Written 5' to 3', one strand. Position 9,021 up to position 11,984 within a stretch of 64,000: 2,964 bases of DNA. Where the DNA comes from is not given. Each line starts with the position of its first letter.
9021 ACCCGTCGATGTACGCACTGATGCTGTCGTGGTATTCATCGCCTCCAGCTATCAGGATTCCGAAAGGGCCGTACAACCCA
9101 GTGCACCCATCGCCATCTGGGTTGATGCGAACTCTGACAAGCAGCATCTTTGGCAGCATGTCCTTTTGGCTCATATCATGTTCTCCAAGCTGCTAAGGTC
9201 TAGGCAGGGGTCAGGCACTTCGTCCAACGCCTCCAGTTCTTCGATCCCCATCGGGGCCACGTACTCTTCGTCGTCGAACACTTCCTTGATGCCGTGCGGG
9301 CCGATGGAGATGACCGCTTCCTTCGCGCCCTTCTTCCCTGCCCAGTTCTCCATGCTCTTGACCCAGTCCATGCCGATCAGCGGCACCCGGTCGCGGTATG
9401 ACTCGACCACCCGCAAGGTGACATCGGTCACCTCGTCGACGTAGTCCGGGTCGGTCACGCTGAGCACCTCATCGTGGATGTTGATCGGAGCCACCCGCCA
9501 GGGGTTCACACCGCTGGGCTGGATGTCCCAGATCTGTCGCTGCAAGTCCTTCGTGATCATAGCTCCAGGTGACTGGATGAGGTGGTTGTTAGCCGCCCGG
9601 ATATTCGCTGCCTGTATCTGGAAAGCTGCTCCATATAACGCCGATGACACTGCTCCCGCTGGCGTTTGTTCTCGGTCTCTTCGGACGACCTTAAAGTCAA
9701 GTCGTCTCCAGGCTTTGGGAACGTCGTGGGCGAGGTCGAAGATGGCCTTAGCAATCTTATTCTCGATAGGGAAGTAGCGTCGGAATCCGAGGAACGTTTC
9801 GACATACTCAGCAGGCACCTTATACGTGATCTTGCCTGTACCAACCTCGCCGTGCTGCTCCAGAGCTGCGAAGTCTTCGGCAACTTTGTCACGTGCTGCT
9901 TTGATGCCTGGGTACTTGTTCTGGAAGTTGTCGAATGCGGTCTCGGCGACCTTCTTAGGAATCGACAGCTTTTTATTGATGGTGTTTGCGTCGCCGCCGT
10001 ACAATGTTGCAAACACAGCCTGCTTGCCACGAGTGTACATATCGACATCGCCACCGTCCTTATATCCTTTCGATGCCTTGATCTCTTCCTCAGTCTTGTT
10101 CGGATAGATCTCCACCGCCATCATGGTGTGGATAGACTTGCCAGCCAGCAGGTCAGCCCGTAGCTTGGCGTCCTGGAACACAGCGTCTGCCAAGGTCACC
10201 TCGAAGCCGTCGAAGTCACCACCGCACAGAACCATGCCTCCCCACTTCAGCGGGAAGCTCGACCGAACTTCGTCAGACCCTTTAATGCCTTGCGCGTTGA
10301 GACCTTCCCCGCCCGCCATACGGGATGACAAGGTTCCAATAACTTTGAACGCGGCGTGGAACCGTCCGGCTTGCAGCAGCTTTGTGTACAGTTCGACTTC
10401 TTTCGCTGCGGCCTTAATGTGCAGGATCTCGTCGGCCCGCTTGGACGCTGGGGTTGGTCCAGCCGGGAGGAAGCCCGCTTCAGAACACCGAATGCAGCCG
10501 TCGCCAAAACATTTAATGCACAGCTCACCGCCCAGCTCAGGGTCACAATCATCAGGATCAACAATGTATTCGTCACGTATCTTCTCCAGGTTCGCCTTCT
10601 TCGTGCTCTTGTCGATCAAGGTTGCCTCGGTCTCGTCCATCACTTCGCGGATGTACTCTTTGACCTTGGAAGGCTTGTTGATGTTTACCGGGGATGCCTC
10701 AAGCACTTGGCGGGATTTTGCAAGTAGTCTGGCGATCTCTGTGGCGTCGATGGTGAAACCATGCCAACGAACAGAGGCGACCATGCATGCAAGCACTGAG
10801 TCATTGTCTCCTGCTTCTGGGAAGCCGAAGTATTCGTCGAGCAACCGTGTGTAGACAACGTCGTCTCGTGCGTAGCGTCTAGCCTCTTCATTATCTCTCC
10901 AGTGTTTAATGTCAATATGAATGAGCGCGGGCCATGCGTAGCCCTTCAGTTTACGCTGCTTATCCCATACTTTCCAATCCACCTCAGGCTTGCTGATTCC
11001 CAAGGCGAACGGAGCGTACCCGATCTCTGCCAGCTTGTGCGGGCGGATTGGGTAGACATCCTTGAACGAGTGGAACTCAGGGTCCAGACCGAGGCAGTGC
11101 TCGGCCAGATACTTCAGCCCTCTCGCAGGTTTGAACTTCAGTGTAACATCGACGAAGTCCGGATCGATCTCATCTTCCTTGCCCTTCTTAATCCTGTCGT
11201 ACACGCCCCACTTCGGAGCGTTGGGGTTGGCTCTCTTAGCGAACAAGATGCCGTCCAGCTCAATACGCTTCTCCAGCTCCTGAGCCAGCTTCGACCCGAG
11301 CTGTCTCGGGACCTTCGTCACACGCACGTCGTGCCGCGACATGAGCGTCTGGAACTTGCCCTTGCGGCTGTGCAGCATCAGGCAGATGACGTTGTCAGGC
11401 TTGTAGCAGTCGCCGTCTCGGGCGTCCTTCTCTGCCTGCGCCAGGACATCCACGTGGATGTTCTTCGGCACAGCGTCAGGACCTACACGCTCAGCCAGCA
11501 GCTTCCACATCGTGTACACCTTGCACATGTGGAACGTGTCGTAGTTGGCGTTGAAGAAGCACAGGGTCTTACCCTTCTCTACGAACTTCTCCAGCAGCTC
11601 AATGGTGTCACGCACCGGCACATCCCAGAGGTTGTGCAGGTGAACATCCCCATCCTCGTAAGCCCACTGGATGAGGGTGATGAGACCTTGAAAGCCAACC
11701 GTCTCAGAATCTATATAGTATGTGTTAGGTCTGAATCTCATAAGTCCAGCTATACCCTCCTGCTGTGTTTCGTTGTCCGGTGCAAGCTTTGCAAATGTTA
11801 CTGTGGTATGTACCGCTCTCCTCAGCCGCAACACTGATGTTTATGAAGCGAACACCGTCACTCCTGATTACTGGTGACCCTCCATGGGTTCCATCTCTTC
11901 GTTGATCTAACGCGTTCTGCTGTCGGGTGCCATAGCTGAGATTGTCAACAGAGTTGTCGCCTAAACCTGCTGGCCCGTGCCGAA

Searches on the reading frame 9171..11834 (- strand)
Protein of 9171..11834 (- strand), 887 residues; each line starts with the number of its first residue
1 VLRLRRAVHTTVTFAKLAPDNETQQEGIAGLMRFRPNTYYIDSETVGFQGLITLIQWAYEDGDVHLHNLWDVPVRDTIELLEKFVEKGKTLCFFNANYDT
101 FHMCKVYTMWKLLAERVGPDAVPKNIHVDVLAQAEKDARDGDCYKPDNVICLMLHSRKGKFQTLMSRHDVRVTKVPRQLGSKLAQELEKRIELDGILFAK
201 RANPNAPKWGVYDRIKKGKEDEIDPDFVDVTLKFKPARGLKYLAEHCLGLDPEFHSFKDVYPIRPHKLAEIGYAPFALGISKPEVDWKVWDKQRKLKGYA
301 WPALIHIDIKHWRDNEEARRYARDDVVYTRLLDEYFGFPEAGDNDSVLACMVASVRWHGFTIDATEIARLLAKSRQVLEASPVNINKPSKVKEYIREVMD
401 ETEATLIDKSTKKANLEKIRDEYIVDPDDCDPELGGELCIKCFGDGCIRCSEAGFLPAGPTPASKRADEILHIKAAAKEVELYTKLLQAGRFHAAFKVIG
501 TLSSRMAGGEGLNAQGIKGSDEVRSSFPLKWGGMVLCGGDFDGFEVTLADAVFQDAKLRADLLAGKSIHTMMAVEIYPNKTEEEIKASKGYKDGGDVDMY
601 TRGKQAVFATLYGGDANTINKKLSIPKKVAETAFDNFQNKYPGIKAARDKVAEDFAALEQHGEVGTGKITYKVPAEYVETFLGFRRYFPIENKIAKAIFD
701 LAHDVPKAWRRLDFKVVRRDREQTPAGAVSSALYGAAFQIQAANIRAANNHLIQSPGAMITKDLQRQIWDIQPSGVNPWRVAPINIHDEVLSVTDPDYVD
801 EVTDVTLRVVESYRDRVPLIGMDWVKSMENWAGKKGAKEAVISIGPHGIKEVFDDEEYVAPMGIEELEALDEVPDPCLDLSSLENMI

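Call 31: search_protein_families(library=phrogs, proteins=[window:9171-11834:-], max_evalue=0.00001)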
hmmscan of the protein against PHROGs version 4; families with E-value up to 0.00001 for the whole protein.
window:9171-11834:- (887 aa): 3 families
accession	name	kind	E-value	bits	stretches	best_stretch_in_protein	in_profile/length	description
phrog_17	-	DNA, RNA and nucleotide metabolism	1.1e-35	124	1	246-860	765-1262/1445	DNA polymerase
phrog_2573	-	DNA, RNA and nucleotide metabolism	8.6e-14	52.5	1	524-814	6-249/336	DNA polymerase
phrog_5995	-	DNA, RNA and nucleotide metabolism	1.1e-06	29.4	0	607-811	1-145/236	DNA polymerase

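Call 32: search_protein_families(library=pfam, proteins=[window:9171-11834:-], max_evalue=0.001)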
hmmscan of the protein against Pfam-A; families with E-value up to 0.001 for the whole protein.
window:9171-11834:- (887 aa): 1 family
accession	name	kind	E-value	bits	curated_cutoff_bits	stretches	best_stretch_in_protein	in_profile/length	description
PF00476.26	DNA_pol_A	-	9.6e-17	61.4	34.3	1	485-819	98-369/381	DNA polymerase family A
